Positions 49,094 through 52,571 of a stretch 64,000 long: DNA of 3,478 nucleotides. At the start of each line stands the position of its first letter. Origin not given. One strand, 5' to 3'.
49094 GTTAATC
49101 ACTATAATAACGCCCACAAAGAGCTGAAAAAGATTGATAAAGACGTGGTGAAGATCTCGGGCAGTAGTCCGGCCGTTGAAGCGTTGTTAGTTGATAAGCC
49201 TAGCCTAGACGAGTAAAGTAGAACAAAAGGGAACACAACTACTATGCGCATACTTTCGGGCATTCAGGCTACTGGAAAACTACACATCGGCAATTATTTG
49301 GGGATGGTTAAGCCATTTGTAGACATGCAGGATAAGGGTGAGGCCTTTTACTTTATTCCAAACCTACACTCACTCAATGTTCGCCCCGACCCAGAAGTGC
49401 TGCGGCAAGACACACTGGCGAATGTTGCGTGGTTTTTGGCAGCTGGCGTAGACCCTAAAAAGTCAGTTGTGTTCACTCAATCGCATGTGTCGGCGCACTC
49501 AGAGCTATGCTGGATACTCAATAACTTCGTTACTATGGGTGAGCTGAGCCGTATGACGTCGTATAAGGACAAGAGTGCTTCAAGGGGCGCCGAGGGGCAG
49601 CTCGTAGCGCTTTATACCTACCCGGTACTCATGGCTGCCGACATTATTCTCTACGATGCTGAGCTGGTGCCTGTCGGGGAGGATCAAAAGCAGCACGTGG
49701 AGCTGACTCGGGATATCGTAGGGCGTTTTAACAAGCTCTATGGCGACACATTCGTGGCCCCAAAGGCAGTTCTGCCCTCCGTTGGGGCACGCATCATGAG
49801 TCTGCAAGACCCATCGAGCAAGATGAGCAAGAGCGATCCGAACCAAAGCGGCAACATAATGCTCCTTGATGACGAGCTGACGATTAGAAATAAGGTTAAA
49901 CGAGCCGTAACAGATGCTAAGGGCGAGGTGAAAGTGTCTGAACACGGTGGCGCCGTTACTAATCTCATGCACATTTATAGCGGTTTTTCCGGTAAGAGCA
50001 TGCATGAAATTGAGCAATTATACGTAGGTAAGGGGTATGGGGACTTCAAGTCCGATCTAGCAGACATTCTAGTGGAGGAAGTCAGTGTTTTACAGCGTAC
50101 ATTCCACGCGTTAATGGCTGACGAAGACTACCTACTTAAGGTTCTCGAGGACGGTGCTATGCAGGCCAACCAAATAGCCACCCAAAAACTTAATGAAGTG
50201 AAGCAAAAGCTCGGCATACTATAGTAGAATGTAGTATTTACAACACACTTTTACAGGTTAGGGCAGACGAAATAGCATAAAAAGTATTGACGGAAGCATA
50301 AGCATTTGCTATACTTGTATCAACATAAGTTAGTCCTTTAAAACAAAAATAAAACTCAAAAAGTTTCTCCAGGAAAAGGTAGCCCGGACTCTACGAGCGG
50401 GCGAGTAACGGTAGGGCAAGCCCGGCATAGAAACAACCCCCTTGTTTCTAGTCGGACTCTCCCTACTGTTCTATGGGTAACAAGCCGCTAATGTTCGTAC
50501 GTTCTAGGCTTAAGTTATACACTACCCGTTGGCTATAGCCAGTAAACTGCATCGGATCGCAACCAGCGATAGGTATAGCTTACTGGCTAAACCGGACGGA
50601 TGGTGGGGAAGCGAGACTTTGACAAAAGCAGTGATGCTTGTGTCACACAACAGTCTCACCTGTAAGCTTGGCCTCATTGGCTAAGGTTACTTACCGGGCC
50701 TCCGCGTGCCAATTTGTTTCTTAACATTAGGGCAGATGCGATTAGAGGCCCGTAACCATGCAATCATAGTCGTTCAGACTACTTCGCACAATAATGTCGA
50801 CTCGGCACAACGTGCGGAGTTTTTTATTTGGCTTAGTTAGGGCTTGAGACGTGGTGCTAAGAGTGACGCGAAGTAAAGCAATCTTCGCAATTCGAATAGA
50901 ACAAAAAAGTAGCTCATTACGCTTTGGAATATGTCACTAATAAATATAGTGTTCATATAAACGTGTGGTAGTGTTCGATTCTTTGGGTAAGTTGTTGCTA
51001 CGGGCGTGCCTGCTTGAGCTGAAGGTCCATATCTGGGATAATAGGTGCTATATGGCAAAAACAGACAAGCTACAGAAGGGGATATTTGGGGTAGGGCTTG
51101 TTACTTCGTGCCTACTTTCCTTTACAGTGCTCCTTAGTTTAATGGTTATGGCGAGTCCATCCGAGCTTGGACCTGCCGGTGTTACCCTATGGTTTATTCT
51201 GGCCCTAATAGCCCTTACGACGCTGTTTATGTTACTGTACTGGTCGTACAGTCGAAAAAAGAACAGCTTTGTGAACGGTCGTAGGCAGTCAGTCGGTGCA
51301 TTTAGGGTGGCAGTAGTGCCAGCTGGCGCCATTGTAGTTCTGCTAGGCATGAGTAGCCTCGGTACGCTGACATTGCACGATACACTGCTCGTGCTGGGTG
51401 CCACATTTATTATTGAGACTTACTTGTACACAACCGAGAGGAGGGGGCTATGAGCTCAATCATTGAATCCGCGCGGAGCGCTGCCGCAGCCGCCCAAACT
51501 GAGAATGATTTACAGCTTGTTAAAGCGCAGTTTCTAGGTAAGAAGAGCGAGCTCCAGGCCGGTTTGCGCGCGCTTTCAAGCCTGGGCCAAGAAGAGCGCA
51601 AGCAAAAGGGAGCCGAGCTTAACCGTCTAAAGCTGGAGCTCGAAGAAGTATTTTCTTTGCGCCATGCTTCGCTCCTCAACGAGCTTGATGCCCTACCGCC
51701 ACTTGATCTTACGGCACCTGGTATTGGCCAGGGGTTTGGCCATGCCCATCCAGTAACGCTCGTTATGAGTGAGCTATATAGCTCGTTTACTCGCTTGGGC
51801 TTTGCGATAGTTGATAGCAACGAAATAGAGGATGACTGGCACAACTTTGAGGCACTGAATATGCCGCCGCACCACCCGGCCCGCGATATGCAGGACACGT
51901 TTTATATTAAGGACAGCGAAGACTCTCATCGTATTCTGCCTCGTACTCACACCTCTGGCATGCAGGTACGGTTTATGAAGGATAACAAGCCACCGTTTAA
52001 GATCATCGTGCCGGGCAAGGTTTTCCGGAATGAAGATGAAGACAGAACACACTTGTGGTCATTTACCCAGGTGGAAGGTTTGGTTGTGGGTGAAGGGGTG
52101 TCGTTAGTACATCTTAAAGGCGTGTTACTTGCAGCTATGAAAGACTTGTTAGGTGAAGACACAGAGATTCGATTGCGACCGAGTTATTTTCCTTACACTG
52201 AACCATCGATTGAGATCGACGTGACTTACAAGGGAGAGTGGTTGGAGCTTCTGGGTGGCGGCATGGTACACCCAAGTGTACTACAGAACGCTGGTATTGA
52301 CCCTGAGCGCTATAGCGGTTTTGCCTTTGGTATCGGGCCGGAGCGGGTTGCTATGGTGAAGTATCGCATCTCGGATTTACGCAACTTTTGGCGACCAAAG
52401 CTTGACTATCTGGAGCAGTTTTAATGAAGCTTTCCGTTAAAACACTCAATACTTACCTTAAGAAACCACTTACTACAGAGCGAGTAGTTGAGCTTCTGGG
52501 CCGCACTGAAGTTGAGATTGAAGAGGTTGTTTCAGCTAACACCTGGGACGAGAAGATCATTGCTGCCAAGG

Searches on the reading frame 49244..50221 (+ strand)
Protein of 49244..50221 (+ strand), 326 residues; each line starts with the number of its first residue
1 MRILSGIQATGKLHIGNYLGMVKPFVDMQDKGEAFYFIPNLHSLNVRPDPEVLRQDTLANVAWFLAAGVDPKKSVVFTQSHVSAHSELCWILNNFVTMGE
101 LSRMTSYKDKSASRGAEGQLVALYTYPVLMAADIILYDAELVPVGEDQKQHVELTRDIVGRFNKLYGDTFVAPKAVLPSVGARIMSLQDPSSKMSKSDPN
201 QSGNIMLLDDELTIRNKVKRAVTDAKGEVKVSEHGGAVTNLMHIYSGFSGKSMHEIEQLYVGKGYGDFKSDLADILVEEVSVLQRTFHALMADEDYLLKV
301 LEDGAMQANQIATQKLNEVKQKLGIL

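Call 24: search_protein_families(library=pfam, proteins=[window:49244-50221:+], max_evalue=0.001)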
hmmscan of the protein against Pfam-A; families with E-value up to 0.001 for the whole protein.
window:49244-50221:+ (326 aa): 1 family
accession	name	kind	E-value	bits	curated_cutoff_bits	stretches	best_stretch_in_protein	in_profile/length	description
PF00579.31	tRNA-synt_1b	-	3.5e-64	217.4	21.1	1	1-277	6-288/292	tRNA synthetases class I (W and Y)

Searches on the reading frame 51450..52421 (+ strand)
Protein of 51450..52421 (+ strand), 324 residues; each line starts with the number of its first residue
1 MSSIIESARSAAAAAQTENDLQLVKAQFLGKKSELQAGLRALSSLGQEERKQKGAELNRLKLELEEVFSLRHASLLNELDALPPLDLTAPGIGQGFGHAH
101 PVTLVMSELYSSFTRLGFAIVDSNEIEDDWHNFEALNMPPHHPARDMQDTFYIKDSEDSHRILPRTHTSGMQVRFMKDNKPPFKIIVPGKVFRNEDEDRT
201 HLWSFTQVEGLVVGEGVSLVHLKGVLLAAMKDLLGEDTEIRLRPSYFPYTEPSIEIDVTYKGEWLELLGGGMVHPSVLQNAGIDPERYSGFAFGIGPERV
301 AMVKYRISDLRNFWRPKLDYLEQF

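Call 24: search_protein_families(library=pfam, proteins=[window:51450-52421:+], max_evalue=0.001)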
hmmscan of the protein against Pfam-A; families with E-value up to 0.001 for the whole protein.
window:51450-52421:+ (324 aa): 2 families
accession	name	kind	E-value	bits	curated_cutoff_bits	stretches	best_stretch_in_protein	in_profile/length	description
PF01409.25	tRNA-synt_2d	-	1e-91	307.3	19.8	1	85-324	2-246/246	tRNA synthetases class II core domain (F)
PF02912.23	Phe_tRNA-synt_N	-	2.9e-11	43.6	22.3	1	17-77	2-62/69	Aminoacyl tRNA synthetase class II, N-terminal domain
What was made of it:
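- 51450..52424 (+): pheS, the PheRS alpha subunit (324 aa); its end overlaps the pheT start codon by one base. Pfam tRNA-synt_2d 307 bits and Phe_tRNA-synt_N (call 24).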
